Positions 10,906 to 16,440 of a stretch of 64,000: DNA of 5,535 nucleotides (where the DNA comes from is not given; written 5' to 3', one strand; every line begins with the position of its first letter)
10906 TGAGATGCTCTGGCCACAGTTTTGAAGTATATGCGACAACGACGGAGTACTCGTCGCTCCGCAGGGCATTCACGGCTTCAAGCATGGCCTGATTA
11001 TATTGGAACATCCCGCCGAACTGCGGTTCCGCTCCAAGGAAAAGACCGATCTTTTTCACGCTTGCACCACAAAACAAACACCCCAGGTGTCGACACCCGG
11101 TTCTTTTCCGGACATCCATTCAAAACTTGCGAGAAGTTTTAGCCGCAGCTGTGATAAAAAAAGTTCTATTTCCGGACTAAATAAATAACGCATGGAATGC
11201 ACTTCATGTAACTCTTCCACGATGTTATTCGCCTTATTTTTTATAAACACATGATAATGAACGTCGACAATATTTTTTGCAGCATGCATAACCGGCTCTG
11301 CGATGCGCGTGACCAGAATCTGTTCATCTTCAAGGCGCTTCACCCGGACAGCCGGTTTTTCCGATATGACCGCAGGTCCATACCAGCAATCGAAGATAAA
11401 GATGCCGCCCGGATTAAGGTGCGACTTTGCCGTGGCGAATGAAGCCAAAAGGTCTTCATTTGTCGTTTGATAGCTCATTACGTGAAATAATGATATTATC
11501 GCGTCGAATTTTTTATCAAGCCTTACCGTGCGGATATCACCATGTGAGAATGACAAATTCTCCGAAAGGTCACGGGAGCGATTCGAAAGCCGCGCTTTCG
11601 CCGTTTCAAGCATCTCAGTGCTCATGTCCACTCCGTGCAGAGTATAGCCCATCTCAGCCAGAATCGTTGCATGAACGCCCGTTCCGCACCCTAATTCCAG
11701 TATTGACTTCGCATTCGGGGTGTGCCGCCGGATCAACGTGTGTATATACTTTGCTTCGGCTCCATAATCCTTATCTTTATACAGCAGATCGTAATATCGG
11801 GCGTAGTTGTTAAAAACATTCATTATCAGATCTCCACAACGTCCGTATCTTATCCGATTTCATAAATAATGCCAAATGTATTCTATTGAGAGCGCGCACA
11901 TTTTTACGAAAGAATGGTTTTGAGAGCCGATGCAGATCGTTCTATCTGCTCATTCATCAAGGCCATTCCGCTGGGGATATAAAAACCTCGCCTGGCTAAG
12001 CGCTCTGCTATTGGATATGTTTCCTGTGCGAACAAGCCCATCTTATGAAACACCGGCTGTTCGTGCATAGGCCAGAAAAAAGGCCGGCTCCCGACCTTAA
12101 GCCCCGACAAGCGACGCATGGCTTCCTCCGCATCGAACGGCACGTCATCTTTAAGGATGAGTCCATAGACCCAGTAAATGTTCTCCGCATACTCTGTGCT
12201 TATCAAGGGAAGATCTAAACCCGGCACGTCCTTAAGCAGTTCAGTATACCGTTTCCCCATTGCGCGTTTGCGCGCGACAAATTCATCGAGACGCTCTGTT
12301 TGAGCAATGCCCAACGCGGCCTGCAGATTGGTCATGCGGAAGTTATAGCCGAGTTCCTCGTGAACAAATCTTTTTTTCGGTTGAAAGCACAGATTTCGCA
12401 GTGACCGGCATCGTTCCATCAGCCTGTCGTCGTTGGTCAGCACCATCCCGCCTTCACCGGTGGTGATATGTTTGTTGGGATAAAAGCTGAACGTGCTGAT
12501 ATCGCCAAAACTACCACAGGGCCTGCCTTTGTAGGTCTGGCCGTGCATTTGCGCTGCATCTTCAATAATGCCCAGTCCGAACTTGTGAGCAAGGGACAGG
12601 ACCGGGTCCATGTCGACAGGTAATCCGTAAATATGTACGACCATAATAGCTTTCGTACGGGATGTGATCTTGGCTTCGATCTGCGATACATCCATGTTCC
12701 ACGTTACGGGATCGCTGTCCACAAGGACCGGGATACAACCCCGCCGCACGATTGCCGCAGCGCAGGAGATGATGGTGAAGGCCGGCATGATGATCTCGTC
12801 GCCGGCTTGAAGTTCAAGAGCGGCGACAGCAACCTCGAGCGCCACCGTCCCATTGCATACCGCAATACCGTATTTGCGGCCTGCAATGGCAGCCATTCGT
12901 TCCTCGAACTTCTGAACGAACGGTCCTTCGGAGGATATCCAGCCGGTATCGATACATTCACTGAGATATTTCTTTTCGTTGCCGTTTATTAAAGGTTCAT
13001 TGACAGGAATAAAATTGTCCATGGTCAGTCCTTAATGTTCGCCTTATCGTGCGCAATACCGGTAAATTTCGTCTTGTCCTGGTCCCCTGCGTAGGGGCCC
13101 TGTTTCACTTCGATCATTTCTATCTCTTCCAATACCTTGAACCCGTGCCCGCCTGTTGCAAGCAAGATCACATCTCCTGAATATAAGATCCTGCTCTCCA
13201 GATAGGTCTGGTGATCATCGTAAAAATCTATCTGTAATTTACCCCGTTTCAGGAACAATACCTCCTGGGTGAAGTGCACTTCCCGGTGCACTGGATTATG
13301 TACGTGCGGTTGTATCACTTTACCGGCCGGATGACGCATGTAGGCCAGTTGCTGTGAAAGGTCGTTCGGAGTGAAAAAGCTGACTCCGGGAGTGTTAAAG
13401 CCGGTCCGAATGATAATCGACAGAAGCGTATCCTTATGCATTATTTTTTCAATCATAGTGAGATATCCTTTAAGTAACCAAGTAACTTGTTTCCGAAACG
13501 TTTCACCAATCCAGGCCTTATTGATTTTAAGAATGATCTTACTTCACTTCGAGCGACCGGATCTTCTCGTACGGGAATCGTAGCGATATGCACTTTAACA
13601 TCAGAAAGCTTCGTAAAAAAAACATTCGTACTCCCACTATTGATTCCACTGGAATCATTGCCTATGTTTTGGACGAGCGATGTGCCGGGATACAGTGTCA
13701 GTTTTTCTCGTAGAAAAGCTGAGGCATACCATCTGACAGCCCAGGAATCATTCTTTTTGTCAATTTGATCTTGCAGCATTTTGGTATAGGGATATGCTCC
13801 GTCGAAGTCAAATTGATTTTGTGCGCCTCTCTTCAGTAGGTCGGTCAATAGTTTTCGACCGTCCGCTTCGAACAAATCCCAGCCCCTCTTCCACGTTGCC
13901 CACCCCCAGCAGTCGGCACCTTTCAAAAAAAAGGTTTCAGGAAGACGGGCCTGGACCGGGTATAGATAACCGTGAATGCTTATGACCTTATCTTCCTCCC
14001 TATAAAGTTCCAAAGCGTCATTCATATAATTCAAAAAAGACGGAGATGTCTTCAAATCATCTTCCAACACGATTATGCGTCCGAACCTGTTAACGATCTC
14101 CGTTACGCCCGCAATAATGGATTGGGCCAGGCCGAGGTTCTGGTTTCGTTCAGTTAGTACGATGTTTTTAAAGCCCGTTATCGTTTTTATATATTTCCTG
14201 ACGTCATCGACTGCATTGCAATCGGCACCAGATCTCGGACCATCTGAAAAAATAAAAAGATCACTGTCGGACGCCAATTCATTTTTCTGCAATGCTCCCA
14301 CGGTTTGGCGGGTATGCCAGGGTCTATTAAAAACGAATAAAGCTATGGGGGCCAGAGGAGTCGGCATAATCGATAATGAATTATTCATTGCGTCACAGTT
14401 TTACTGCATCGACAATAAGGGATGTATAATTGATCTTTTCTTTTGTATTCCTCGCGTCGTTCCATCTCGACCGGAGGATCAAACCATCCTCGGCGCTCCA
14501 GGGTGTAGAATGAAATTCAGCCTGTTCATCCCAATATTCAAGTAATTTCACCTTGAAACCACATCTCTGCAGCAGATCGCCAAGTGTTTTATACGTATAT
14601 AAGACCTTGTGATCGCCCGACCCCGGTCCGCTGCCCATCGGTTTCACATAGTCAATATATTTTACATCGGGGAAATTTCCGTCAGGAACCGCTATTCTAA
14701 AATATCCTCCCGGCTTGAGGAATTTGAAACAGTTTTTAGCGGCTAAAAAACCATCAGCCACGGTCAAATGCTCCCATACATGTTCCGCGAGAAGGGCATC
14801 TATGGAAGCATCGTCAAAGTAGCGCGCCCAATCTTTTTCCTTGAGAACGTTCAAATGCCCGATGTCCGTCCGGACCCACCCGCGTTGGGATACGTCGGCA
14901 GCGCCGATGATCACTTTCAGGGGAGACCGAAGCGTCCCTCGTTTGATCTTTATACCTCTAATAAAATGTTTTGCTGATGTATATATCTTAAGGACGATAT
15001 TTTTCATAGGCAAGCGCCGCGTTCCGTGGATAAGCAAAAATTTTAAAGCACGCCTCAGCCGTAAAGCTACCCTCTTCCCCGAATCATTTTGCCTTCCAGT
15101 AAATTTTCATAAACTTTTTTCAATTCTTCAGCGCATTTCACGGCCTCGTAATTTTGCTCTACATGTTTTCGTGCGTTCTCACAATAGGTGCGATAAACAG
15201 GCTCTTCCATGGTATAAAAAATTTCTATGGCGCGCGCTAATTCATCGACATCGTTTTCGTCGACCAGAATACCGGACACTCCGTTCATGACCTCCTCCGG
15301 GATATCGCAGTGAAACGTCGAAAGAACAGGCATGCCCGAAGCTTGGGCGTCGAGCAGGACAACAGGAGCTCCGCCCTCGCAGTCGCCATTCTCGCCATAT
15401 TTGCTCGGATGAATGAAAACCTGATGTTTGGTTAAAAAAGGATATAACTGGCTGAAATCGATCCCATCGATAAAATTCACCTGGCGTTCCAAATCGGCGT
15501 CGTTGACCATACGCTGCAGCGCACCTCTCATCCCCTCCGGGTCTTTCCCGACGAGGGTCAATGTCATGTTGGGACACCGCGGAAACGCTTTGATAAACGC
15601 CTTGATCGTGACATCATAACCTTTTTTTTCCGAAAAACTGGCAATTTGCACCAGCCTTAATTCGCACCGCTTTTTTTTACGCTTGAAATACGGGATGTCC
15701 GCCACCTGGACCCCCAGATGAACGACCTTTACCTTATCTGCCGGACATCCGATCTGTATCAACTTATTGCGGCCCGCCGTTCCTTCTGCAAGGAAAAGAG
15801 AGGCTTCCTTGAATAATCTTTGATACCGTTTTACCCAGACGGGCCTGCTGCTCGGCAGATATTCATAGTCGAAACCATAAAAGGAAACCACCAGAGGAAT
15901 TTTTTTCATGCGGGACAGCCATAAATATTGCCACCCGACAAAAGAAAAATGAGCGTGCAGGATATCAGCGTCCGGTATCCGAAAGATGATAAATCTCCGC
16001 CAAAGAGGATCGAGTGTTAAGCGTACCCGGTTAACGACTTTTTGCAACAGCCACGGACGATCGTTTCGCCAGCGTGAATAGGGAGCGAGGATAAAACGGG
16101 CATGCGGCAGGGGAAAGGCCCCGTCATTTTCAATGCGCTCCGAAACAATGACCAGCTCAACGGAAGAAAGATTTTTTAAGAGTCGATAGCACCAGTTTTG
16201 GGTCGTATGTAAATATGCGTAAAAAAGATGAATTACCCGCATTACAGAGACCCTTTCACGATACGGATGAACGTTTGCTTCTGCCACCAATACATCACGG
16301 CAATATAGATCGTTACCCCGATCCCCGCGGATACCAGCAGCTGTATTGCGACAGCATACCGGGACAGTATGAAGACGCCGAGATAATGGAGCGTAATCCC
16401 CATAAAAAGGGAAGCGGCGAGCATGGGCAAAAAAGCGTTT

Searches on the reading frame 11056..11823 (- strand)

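Call 36: search_protein_families(library=pfam, proteins=[window:11056-11823:-], max_evalue=0.001)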
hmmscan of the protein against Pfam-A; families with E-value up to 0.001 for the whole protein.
window:11056-11823:- (255 aa): 13 families
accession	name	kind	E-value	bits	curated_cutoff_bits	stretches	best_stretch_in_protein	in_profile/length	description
PF13649.12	Methyltransf_25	-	4.1e-19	69.5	27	1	41-140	1-97/97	Methyltransferase domain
PF13847.12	Methyltransf_31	-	1e-15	58.1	27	1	38-146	4-112/145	Methyltransferase domain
PF08241.18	Methyltransf_11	-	4.5e-15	56.5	21.2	1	42-144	1-95/95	Methyltransferase domain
PF08242.18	Methyltransf_12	-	5.1e-14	53.2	30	1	42-142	1-98/98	Methyltransferase domain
PF13489.12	Methyltransf_23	-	3.1e-11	43.7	27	1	35-146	20-118/164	Methyltransferase domain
PF05401.17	NodS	-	6.4e-09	36.4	24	1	33-145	39-145/201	Nodulation protein S (NodS)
PF05175.20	MTS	-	7.5e-09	35.9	23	1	37-142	31-136/170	Methyltransferase small domain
PF03848.20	TehB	-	3.9e-06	26.9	20.4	1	40-140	33-128/193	Tellurite resistance protein TehB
PF02353.26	CMAS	-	1.4e-05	25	27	1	24-147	49-167/273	Mycolic acid cyclopropane synthetase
PF01135.25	PCMT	-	2e-05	24.9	20.3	1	38-98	74-134/210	Protein-L-isoaspartate(D-aspartate) O-methyltransferase (PCMT)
PF01209.24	Ubie_methyltran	-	0.00012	22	20.1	1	2-141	11-148/233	ubiE/COQ5 methyltransferase family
PF07942.18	CARME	-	0.00016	21.6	27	0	33-72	53-92/268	Carnosine N-methyltransferase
PF13578.12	Methyltransf_24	-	0.00079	20.7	26.3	0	42-145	1-103/105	Methyltransferase domain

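Call 53: search_protein_families(library=ncbifam, proteins=[window:11056-11823:-], max_evalue=0.00001)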
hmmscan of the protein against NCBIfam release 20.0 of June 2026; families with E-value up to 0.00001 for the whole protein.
window:11056-11823:- (255 aa): 27 families (the best 25 are shown)
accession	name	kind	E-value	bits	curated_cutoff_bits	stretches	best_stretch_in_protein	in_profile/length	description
NF041820.1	daptide_MTase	equivalog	1.7e-18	67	175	1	7-177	11-177/243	daptide-type RiPP biosynthesis methyltransferase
NF043040.1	corrin_prot_MT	hypoth_equivalog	9e-16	57.9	180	1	1-143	5-146/216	corrinoid protein-associated methyltransferase CpaM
TIGR02021.1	BchM-ChlM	equivalog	9.7e-15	54.6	158.9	1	33-131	50-142/218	magnesium protoporphyrin IX methyltransferase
TIGR01983.1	UbiG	equivalog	1.9e-11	43.7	102.95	1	26-144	32-151/228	bifunctional 2-polyprenyl-6-hydroxyphenol methylase/3-demethylubiquinol 3-O-methyltransferase UbiG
TIGR02072.1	BioC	equivalog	2.2e-11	44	184.95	1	32-144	28-132/244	malonyl-ACP O-methyltransferase BioC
TIGR01934.1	MenG_MenH_UbiE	subfamily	6.1e-11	42.1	158.35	1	2-109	3-110/223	ubiquinone/menaquinone biosynthesis methyltransferase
NF001244.0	PRK00216.1-5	equivalog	4.1e-10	39.3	216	1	2-111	12-123/236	bifunctional demethylmenaquinone methyltransferase/2-methoxy-6-polyprenyl-1,4-benzoquinol methylase UbiE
NF051855.1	GlySarMtaseBact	equivalog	6.6e-10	39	350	1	12-146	30-160/259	glycine/sarcosine N-methyltransferase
NF045882.1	PLipidMtase_Leg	equivalog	7.4e-09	35.7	390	1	2-117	8-119/207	phospholipid N-methyltransferase PmtA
NF008264.0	PRK11036.1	equivalog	1e-08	35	366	1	27-142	34-145/261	tRNA uridine 5-oxyacetic acid(34) methyltransferase CmoM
NF047649.1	MTase_UXPK_star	exception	4.5e-08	32.5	460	1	39-144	79-181/283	methyltransferase/UXPK-star double selenoprotein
NF008992.0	PRK12335.1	equivalog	9.3e-08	31.6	303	1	15-117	100-198/289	SAM-dependent methyltransferase TehB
NF040539.1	AST_met_ArsM_2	exception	1.2e-07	31.9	240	1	27-147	48-166/262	putative arsinothricin biosynthesis methyltransferase ArsM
NF041536.1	ArsM_DUF2284_UU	exception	3.3e-07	29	575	1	37-112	76-152/459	arsenite methyltransferase/DUF2284 domain selenoprotein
NF045667.1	MTase_DVU1556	equivalog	3.8e-07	29.8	155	1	36-99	21-87/213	DVU_1556 family methyltransferase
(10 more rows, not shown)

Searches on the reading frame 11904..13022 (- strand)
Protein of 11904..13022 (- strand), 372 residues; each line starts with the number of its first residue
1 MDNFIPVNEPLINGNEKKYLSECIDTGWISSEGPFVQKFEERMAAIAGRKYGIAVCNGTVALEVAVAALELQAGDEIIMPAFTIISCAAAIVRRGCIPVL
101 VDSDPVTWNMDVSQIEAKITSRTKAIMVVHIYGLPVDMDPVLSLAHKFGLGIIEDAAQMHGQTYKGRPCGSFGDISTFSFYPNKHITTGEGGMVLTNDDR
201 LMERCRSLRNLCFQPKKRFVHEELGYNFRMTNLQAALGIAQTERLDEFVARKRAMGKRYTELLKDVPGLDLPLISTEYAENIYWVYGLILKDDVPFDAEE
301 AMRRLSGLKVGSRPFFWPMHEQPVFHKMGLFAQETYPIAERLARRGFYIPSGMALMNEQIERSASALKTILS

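Call 36: search_protein_families(library=pfam, proteins=[window:11904-13022:-], max_evalue=0.001)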
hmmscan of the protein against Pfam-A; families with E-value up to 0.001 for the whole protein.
window:11904-13022:- (372 aa): 4 families
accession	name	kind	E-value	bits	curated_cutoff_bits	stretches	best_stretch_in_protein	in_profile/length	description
PF01041.23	DegT_DnrJ_EryC1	-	2e-112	376.5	19.8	1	12-367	3-359/360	DegT/DnrJ/EryC1/StrS aminotransferase family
PF01212.27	Beta_elim_lyase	-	9e-08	32.2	27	1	34-270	32-272/288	Beta-eliminating lyase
PF01053.26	Cys_Met_Meta_PP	-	2.3e-06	26.9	27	1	33-208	51-225/381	Cys/Met metabolism PLP-dependent enzyme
PF00155.27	Aminotran_1_2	-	3.7e-06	26.8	19.7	1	37-128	45-152/361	Aminotransferase class I and II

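Call 37: search_solved_structures(query=window:11904-13022:-, max_evalue=1e-40)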
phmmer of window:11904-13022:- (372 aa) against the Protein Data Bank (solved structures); distinct sequences matched with E-value up to 1e-40: 34.
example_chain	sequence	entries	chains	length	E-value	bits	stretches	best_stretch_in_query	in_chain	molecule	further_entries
3bn1_A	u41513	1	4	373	2.9e-89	303.1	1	6-371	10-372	Perosamine synthetase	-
3dr7_A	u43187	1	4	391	3.4e-89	302.9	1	5-371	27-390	Putative perosamine synthetase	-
3dr4_A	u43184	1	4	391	2.3e-88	300.1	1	5-371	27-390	Putative perosamine synthetase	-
7b0m_AAA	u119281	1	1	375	4.2e-70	240.1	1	8-371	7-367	Sugar aminotransferase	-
7b0d_A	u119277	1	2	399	7.7e-66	226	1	21-366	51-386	Glutamine--scyllo-inositol transaminase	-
3frk_A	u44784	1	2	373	2.1e-56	195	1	26-362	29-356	QdtB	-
7l7x_AAA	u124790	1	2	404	5.3e-52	180.5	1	34-368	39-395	DegT/DnrJ/EryC1/StrS aminotransferase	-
8gyh_B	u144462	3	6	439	1.4e-51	179.1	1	8-277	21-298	DegT/DnrJ/EryC1/StrS family aminotransferase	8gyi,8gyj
2po3_A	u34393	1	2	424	2.6e-50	174.9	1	20-368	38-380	4-dehydrase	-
1mdo_A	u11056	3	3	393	7.9e-50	173.3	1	1-347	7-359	ArnB aminotransferase | UDP-4-amino-4-deoxy-L-arabinose--oxoglutarate aminotransferase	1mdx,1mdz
3bb8_A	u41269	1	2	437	2.8e-49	171.5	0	5-209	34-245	CDP-4-keto-6-deoxy-D-glucose-3-dehydrase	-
4oca_A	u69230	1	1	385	5e-49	170.7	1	1-347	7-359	UDP-4-amino-4-deoxy-L-arabinose--oxoglutarate aminotransferase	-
7n63_A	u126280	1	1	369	5.2e-49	170.7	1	20-358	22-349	Putative aminotransferase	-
3nu7_A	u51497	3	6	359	1.8e-48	168.9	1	33-288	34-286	Aminotransferase WbpE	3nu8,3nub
3nyu_A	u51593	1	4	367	1.8e-48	168.9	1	33-288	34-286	Aminotransferase WbpE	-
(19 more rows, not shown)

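Call 53: search_protein_families(library=ncbifam, proteins=[window:11904-13022:-], max_evalue=0.00001)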
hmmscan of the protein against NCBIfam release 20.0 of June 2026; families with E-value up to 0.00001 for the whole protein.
window:11904-13022:- (372 aa): 12 families
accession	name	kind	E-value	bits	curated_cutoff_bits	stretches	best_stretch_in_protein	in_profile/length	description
TIGR04181.1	NHT_00031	hypoth_equivalog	2.7e-97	325.8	420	1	5-352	1-359/359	LegC family aminotransferase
TIGR03588.1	PseC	equivalog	5.8e-75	252.6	423.5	1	6-371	3-380/380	UDP-4-amino-4,6-dideoxy-N-acetyl-beta-L-altrosamine transaminase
NF008687.0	PRK11706.1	equivalog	1.7e-68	231.1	375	1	5-364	2-367/375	dTDP-4-amino-4,6-dideoxygalactose transaminase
TIGR04427.1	PLP_DesI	equivalog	4.2e-65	220.4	650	1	20-368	38-380/390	dTDP-4-dehydro-6-deoxyglucose aminotransferase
NF011936.0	PRK15407.1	equivalog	1.2e-64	218.7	423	2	5-210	37-249/440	lipopolysaccharide biosynthesis protein RfbH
TIGR02379.1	ECA_wecE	subfamily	4.6e-63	213.2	434.85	1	4-345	1-353/376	dTDP-4-amino-4,6-dideoxy-D-glucose transaminase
NF008658.2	PRK11658.1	equivalog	5.6e-61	206.3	631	1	1-371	1-377/379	UDP-4-amino-4-deoxy-L-arabinose aminotransferase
TIGR01325.1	O_suc_HS_sulf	equivalog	1.2e-07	30.7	510.05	1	31-207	51-225/380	O-succinylhomoserine sulfhydrylase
NF005816.0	PRK07682.1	equivalog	1.2e-06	27.4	620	1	36-129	76-170/390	aminotransferase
NF004621.0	PRK05957.1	equivalog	5.5e-06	25.4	498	1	55-129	94-167/389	pyridoxal phosphate-dependent aminotransferase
NF004757.0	PRK06084.1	equivalog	8e-06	24.9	790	0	37-179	61-201/425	bifunctional O-acetylhomoserine aminocarboxypropyltransferase/cysteine synthase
NF004770.0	PRK06108.1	subfamily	8.7e-06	24.8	422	0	53-128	100-176/396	pyridoxal phosphate-dependent aminotransferase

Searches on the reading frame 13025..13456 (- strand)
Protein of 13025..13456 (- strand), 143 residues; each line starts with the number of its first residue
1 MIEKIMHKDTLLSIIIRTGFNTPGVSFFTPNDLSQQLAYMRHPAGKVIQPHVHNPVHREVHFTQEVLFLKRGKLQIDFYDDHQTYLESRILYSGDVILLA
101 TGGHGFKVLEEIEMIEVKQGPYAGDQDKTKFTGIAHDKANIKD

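Call 36: search_protein_families(library=pfam, proteins=[window:13025-13456:-], max_evalue=0.001)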
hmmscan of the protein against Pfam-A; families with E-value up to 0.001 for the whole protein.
window:13025-13456:- (143 aa): 0 families

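Call 38: search_solved_structures(query=window:13025-13456:-, max_evalue=1)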
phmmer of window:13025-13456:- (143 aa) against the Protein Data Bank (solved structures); distinct sequences matched with E-value up to 1: 0.

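Call 53: search_protein_families(library=ncbifam, proteins=[window:13025-13456:-], max_evalue=0.00001)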
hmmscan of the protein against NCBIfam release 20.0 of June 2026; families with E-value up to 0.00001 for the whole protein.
window:13025-13456:- (143 aa): 1 family
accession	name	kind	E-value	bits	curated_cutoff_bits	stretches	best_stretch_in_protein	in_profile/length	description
TIGR04366.1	cupin_WbuC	subfamily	2.2e-06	27.6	42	1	31-129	31-126/132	WbuC family cupin fold metalloprotein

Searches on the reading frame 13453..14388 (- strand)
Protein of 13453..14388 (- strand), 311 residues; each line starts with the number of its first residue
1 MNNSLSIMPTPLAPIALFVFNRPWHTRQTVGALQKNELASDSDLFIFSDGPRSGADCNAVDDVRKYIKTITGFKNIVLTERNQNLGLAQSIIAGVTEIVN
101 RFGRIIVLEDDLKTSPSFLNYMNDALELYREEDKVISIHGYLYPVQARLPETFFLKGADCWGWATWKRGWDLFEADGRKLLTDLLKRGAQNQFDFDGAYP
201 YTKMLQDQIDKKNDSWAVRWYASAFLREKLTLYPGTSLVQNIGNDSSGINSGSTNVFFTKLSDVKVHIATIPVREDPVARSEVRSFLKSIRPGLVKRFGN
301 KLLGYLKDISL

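Call 36: search_protein_families(library=pfam, proteins=[window:13453-14388:-], max_evalue=0.001)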
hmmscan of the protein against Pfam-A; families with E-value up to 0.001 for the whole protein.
window:13453-14388:- (311 aa): 1 family
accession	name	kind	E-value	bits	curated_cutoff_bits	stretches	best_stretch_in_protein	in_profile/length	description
PF03071.21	GNT-I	-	0.00063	19.1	25.4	1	100-138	190-228/434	GNT-I family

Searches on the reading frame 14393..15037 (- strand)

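Call 36: search_protein_families(library=pfam, proteins=[window:14393-15037:-], max_evalue=0.001)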
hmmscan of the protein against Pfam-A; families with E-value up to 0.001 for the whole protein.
window:14393-15037:- (214 aa): 2 families
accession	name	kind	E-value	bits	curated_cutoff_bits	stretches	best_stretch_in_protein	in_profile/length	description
PF08241.18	Methyltransf_11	-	9.2e-05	23.5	21.2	1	74-114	56-94/95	Methyltransferase domain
PF13489.12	Methyltransf_23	-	0.00033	20.9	27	1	75-163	78-161/164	Methyltransferase domain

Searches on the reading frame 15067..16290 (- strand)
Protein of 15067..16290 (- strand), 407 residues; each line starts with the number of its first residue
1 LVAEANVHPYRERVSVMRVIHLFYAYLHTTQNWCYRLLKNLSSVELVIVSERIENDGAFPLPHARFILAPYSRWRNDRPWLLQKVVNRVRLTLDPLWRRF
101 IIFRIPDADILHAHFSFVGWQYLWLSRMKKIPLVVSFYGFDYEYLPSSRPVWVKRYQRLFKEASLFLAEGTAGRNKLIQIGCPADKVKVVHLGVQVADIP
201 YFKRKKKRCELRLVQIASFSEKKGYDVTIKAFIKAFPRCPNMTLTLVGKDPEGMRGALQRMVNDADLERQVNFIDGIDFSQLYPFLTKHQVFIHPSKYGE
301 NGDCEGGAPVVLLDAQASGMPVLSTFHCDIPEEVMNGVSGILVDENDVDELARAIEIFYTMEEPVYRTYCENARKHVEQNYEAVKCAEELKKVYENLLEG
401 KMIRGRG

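Call 36: search_protein_families(library=pfam, proteins=[window:15067-16290:-], max_evalue=0.001)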
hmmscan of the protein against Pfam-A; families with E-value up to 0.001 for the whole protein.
window:15067-16290:- (407 aa): 4 families
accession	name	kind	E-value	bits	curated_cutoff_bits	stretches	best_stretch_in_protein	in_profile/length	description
PF00534.26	Glycos_transf_1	-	1.6e-22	80.3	26.4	1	210-375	15-171/172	Glycosyl transferases group 1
PF13692.12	Glyco_trans_1_4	-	1.7e-21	77.4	27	1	212-356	3-137/142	Glycosyl transferases group 1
PF13439.12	Glyco_transf_4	-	2.3e-12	47.7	28.5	1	93-196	61-168/170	Glycosyltransferase Family 4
PF13579.12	Glyco_trans_4_4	-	1e-10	42.6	29.7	1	86-193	54-158/158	Glycosyl transferase 4-like domain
